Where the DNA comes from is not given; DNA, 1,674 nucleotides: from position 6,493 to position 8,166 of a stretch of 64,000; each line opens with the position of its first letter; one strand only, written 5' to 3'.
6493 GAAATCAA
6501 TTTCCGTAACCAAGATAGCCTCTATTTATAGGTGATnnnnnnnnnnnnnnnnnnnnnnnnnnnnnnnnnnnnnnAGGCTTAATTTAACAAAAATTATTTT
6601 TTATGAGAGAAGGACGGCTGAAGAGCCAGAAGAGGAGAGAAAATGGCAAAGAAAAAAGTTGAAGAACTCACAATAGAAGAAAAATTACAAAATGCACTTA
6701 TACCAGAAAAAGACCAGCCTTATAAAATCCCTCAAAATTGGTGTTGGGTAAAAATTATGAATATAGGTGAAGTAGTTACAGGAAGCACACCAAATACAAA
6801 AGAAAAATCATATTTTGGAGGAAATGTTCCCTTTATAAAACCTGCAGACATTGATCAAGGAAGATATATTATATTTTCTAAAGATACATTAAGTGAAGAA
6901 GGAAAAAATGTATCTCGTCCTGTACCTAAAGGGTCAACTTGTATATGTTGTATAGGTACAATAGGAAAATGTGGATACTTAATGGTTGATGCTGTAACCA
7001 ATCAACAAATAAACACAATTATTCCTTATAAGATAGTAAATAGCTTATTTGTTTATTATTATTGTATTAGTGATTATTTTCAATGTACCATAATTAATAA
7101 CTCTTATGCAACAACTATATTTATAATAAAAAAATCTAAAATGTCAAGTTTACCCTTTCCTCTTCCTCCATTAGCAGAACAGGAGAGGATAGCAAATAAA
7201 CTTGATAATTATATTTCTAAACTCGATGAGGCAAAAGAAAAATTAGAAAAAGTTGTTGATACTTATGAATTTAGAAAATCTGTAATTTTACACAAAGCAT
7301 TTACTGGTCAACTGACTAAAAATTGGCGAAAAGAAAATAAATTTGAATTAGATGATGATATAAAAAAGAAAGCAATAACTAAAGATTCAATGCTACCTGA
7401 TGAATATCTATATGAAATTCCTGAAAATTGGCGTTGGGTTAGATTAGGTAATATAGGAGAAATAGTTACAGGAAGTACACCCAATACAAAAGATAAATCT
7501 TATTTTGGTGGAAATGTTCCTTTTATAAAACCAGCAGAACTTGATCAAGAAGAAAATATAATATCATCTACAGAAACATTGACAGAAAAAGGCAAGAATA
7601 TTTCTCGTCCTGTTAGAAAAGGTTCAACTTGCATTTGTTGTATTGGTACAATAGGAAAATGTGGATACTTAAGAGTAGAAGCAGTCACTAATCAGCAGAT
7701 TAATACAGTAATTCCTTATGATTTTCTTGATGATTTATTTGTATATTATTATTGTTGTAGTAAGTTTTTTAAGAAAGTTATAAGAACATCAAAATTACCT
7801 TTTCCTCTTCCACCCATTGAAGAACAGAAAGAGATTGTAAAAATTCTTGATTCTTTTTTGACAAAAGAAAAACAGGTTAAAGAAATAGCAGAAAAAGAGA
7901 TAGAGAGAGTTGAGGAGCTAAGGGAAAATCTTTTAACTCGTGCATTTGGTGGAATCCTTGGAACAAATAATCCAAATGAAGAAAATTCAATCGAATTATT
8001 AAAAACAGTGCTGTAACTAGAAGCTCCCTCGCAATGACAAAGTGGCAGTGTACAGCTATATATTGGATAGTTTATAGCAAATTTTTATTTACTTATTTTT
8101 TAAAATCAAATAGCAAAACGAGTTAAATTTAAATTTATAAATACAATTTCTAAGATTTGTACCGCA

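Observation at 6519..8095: Orphan hsdS with two near-identical TRDs, bracketed by inverted copies of a MITE-like repeat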

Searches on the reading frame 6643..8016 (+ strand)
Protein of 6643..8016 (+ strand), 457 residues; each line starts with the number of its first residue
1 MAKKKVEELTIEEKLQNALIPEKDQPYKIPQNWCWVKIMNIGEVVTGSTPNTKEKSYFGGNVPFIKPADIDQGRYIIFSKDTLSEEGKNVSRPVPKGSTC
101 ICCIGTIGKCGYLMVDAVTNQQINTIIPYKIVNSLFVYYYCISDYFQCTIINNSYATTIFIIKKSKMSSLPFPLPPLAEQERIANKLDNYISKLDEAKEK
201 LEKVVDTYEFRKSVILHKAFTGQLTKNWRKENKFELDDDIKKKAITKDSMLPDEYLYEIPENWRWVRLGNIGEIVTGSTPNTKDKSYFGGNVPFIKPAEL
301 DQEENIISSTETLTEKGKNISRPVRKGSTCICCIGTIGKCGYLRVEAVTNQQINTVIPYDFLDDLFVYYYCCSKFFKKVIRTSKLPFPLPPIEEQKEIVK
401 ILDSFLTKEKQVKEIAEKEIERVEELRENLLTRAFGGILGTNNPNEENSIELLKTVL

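Call 4: search_protein_families(library=pfam, proteins=[window:6643-8013:+], max_evalue=0.01)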
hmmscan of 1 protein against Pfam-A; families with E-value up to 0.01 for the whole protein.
window:6643-8013:+ (457 aa): 1 family
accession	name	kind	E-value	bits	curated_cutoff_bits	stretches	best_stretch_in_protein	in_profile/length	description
PF01420.25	Methylase_S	-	1.7e-43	149.2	22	2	30-202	1-164/168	Type I restriction modification DNA specificity domain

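Call 12: find_encoding_contigs(protein=window:6643-8016:+, flank=10000, max_places=10)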
Protein window:6643-8016:+ (457 aa): no gene with exactly this product is on record in the collection.

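Call 13: find_homologous_proteins(query=window:6643-8013:+)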
Query window:6643-8013:+ (457 aa): 4920 proteins with E <= 0.001 among 8000 candidates; the best 120 are listed.
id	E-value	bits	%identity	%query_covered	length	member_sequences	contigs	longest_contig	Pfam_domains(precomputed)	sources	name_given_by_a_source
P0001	0.0e+0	1040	100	100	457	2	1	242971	PF01420.26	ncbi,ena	-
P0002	1.0e-197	675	70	100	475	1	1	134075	PF01420.26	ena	-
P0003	2.2e-193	661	70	100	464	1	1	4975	PF01420.26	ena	-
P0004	9.0e-182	623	67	100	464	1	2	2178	PF01420.26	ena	-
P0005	3.3e-177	608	65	100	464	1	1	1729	PF01420.26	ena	-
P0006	5.6e-175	601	62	100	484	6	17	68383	PF01420.26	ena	-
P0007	1.0e-164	567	65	94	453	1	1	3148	PF01420.26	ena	-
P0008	1.4e-164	566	64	94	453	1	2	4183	PF01420.26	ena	-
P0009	2.5e-163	562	67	86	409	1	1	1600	PF01420.26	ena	-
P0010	2.5e-121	424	35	86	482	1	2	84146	PF01420.26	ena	-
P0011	2.2e-118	414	51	100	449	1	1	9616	PF01420.26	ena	-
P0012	2.0e-113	398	48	100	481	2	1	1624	PF01420.26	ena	-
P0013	1.6e-112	395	42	100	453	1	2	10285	PF01420.26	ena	-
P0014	1.7e-112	395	42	100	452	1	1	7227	PF01420.26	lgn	-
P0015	2.1e-111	391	42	100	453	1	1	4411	PF01420.26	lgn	-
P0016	1.6e-109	385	41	100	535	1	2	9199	PF01420.26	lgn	-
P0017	5.6e-109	383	41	100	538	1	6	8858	PF01420.26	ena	-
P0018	1.2e-108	382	43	100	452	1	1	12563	PF01420.26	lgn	-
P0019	5.8e-107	376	39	94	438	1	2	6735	PF01420.26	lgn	-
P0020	7.8e-107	376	41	100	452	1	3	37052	PF01420.26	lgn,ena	-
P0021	1.2e-106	375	49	100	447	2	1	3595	PF01420.26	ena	-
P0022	1.6e-106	375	41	100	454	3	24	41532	PF01420.26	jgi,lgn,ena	jgi:type I restriction enzyme S subunit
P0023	2.0e-105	371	40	100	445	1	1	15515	PF01420.26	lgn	-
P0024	8.0e-104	366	41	100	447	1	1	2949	PF01420.26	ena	-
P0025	9.2e-104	366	38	100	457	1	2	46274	PF01420.26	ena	-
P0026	6.5e-103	363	40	85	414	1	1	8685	PF01420.26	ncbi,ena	-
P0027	2.5e-102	361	42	100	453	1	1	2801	PF01420.26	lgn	-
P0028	8.6e-102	359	42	100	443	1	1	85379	PF01420.26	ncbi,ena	-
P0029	9.1e-102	359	40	97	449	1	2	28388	PF01420.26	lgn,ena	-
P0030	1.4e-100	355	40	100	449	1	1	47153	PF01420.26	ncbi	-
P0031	1.5e-100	355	39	100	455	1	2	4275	PF01420.26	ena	-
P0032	6.1e-100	353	41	100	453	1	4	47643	PF01420.26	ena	-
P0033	1.1e-99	352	39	100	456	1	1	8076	PF01420.26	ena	-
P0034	3.0e-99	351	40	100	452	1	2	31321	PF01420.26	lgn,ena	-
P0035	4.5e-99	350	42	100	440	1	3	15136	PF01420.26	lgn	-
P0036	5.8e-99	350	40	100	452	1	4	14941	PF01420.26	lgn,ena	-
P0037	9.6e-99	349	42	100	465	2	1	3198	PF01420.26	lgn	-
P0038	1.3e-98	349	39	100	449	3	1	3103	PF01420.26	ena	-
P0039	1.5e-98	349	41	100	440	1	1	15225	PF01420.26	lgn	-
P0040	2.7e-98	348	39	100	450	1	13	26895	PF01420.26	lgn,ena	-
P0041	3.0e-98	348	41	100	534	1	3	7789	PF01420.26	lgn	-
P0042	3.2e-98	348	40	100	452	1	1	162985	PF01420.26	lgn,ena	-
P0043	3.3e-98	347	40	100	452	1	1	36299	PF01420.26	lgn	-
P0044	3.5e-98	347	39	95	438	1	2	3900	PF01420.26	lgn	-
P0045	4.1e-98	347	40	100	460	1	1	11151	PF01420.26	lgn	-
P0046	5.9e-98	347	39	100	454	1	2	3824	PF01420.26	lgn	-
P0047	6.2e-98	347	39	100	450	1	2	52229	PF01420.26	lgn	-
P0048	7.0e-98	346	39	100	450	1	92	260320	PF01420.26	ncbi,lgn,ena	-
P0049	8.4e-98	346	39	100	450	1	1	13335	PF01420.26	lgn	-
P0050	1.1e-97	346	39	100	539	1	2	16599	PF01420.26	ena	-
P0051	1.2e-97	346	43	100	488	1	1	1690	PF01420.26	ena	-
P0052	1.6e-97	345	41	100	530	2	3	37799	PF01420.26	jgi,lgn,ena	jgi:type I restriction enzyme, S subunit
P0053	1.7e-97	345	40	100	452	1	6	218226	PF01420.26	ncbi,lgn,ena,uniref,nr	ncbi:restriction endonuclease subunit S [uncultured Ruminococcus sp.]|uniref:restriction endonucleas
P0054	2.6e-97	345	42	98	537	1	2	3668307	PF01420.26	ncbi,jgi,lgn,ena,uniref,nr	ncbi:Type I restriction modification DNA specificity domain protein [uncultured Eubacteriales bacter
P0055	2.7e-97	344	57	52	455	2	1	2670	PF01420.26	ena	-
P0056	2.7e-97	344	40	100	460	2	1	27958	PF01420.26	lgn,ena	-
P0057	3.2e-97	344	40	100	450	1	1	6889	PF01420.26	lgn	-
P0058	8.9e-97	343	39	100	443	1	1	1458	PF01420.26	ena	-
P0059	1.3e-96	342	39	98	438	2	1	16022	PF01420.26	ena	-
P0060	1.6e-96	342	39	100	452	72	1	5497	PF01420.26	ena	-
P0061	1.7e-96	342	39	85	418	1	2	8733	PF01420.26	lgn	-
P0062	2.0e-96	342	40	100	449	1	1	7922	PF01420.26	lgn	-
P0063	3.2e-96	341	40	100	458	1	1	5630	PF01420.26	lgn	-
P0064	3.3e-96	341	41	100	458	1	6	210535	PF01420.26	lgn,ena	-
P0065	3.7e-96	341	38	98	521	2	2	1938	PF01420.26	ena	-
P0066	3.8e-96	341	39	100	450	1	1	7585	PF01420.26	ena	-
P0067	7.0e-96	340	40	100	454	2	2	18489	PF01420.26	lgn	-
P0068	7.6e-96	340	39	100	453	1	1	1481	PF01420.26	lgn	-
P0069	1.5e-95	339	39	100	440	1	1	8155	PF01420.26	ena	-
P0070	1.8e-95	338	38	100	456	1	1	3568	PF01420.26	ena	-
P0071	2.4e-95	338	38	100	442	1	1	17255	PF01420.26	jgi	jgi:type I restriction enzyme S subunit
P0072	2.5e-95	338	38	100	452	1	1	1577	PF01420.26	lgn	-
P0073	2.7e-95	338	39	100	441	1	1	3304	PF01420.26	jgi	-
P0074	4.3e-95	337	40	100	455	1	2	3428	PF01420.26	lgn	-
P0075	4.6e-95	337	39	96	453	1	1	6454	PF01420.26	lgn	-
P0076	4.6e-95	337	41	100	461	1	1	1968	PF01420.26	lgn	-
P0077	7.4e-95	336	39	100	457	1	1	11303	PF01420.26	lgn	-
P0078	2.3e-94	335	39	100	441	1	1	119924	PF01420.26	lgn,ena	-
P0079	2.4e-94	335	39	100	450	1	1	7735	PF01420.26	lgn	-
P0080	3.9e-94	334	38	100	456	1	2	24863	PF01420.26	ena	-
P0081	4.4e-94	334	39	100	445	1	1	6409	PF01420.26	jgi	-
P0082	5.2e-94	334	40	100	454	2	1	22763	PF01420.26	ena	-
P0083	5.5e-94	334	40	99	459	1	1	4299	PF01420.26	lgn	-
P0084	5.9e-94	333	39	99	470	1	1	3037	PF01420.26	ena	-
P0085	1.5e-93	332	38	100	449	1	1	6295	PF01420.26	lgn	-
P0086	1.9e-93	332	38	100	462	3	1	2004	PF01420.26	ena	-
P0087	2.0e-93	332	41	100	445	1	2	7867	PF01420.26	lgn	-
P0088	3.9e-93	331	41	100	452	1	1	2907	PF01420.26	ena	-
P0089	4.8e-93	330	45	100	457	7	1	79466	PF01420.26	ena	-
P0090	7.0e-93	330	37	100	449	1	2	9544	PF01420.26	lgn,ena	-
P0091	7.2e-93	330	38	100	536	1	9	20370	PF01420.26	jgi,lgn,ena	-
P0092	8.3e-93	330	45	100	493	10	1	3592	PF01420.26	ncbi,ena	-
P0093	8.4e-93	330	41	100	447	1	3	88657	PF01420.26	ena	-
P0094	8.5e-93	330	41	100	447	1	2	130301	PF01420.26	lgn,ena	-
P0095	8.6e-93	330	41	100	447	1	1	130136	PF01420.26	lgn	-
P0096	8.6e-93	330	38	97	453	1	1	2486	PF01420.26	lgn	-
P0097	8.7e-93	330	38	100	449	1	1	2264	PF01420.26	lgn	-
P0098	9.1e-93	330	45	100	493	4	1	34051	PF01420.26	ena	-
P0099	1.2e-92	329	39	100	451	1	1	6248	PF01420.26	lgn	-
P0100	1.2e-92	329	39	100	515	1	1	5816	PF01420.26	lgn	-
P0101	1.3e-92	329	41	100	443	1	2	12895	PF01420.26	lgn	-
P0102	1.3e-92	329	45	100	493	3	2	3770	PF01420.26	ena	-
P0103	1.4e-92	329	38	98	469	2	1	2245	PF01420.26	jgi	jgi:type I restriction enzyme S subunit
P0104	2.1e-92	328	37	100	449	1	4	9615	PF01420.26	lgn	-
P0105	2.2e-92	328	41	100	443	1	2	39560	PF01420.26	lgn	-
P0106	2.2e-92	328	41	100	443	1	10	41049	PF01420.26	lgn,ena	-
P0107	2.3e-92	328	53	51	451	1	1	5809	PF01420.26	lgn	-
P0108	2.5e-92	328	41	100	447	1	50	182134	PF01420.26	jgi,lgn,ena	-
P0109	2.5e-92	328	41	100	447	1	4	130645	PF01420.26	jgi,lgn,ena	-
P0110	2.5e-92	328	37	100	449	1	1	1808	PF01420.26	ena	-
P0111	2.6e-92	328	37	100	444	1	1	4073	PF01420.26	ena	-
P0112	2.8e-92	328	38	93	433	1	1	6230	PF01420.26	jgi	-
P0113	2.8e-92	328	41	100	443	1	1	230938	PF01420.26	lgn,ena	-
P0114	3.0e-92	328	41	100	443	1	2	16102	PF01420.26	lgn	-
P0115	3.0e-92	328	38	100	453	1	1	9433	PF01420.26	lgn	-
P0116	3.1e-92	328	40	100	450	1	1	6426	PF01420.26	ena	-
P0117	3.5e-92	328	38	100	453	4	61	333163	PF01420.26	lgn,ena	-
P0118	3.5e-92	328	38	100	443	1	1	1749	PF01420.26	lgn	-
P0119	3.9e-92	327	39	100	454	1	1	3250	PF01420.26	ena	-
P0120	4.1e-92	327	40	100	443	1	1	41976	PF01420.26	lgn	-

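Call 14: find_encoding_contigs(protein=P0001, flank=10000, max_places=5)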
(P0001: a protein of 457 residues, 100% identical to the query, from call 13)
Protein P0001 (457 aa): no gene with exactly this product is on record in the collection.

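Call 15: find_encoding_contigs(protein=P0002, flank=10000, max_places=5)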
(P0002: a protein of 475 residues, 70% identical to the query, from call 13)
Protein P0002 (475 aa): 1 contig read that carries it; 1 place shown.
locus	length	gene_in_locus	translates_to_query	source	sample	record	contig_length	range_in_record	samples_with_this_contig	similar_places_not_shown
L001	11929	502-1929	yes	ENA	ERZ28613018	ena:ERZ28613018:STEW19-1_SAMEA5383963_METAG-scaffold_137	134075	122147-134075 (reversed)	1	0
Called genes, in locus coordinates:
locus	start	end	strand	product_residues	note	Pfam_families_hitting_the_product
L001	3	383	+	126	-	?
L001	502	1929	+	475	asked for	PF01420:Methylase_S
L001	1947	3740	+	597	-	PF19864:Radical_SAM_N2, PF04055:Radical_SAM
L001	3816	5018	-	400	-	PF01139:RtcB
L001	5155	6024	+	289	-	-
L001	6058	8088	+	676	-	PF03235:GmrSD_N, PF07510:GmrSD_C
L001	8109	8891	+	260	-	PF13354:Beta-lactamase2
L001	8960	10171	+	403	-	PF02985:HEAT (faint), PF00514:Arm (faint), PF13513:HEAT_EZ (faint), PF03130:HEAT_PBS (faint), PF13646:HEAT_2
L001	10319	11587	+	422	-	PF06130:PTAC, PF01791:DeoC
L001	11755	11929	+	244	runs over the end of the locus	PF11967:RecO_N, PF02565:RecO_C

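Call 16: find_encoding_contigs(protein=P0006, flank=10000, max_places=6)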
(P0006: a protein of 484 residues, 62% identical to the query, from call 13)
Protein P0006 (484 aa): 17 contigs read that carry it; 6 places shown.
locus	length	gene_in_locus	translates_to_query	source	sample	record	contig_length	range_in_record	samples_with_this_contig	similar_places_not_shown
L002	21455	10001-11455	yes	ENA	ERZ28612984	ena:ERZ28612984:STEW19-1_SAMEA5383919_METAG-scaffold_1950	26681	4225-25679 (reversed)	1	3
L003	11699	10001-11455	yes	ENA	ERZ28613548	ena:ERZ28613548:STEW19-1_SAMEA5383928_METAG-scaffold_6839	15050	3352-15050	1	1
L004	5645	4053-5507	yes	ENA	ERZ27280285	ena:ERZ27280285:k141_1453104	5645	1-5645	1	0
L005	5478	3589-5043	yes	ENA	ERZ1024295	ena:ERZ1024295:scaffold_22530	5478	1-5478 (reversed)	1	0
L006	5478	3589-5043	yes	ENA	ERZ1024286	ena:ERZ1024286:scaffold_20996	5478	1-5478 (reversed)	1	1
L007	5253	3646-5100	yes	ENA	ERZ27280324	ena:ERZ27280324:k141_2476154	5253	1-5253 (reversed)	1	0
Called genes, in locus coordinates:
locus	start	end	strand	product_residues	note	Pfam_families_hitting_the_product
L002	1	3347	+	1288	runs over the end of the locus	PF00580:UvrD-helicase, PF13245:AAA_19, PF13361:UvrD_C, PF13538:UvrD_C_2 (faint), PF12705:PDDEXK_1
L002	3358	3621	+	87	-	-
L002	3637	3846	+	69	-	-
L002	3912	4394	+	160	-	-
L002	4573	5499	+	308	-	-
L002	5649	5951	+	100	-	-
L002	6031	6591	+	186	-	PF19789:DUF6273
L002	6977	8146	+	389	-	PF13855:LRR_8 (faint), PF13306:LRR_5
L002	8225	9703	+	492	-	PF13306:LRR_5, PF19789:DUF6273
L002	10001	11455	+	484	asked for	PF01420:Methylase_S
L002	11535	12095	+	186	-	PF19789:DUF6273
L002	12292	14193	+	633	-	PF13306:LRR_5, PF13855:LRR_8 (faint), PF13306:LRR_5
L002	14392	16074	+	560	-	PF13306:LRR_5, PF13855:LRR_8 (faint), PF13306:LRR_5, PF19789:DUF6273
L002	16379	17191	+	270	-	-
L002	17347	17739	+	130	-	PF03747:ADP_ribosyl_GH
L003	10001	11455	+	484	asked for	PF01420:Methylase_S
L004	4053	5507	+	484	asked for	PF01420:Methylase_S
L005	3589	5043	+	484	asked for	PF01420:Methylase_S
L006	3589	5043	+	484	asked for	PF01420:Methylase_S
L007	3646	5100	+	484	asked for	PF01420:Methylase_S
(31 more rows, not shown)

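Call 25: find_related_loci(query=A1, collection=genome_contigs, flank=10000)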
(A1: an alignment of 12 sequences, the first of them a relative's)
Query A1 (457 aa) in genome_contigs; peptide patterns used: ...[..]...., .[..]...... (x = any residue, [..] = any of these).
595 stretches matched a pattern (row limit reached: there are more); 7 encode a relative of the query (tblastn E <= 1e-3); 7 distinct loci.
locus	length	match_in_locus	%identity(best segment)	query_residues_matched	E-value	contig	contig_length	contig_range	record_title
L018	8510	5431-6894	33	1-457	2e-68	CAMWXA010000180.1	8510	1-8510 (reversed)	MAG TPA_asm: uncultured Lachnospiraceae bacterium isolate SRR14411259_bin.3_metawrap_v1.3_MAG genome assembly, contig: N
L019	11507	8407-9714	30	1-456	6e-51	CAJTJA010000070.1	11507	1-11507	MAG TPA_asm: uncultured Oscillibacter sp. isolate MGBC101978 genome assembly, contig: MGBC101978.70, whole genome shotgu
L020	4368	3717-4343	44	28-453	4e-38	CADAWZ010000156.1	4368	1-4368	uncultured bacterium isolate RUG13696 genome assembly, contig: RUG13696_asm_156, whole genome shotgun sequence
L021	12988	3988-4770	39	1-457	2e-35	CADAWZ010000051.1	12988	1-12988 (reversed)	uncultured bacterium isolate RUG13696 genome assembly, contig: RUG13696_asm_51, whole genome shotgun sequence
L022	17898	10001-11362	32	18-457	6e-57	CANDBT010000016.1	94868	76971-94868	MAG TPA_asm: uncultured bacterium isolate ERR6760060_bin.77_metawrap_v1.3_MAG genome assembly, contig: ERZ12802922.218,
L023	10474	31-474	55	107-457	1e-19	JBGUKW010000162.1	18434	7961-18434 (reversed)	MAG: Candidatus Xenobia bacterium isolate ruminal_MAG_271 ruminal_MAG_271_contig_0162, whole genome shotgun sequence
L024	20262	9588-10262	32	14-457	9e-18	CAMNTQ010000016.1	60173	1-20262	MAG: uncultured Lachnospiraceae bacterium isolate SRR19792995_bin.11_metawrap_v1.3_MAG genome assembly, contig: ERZ12290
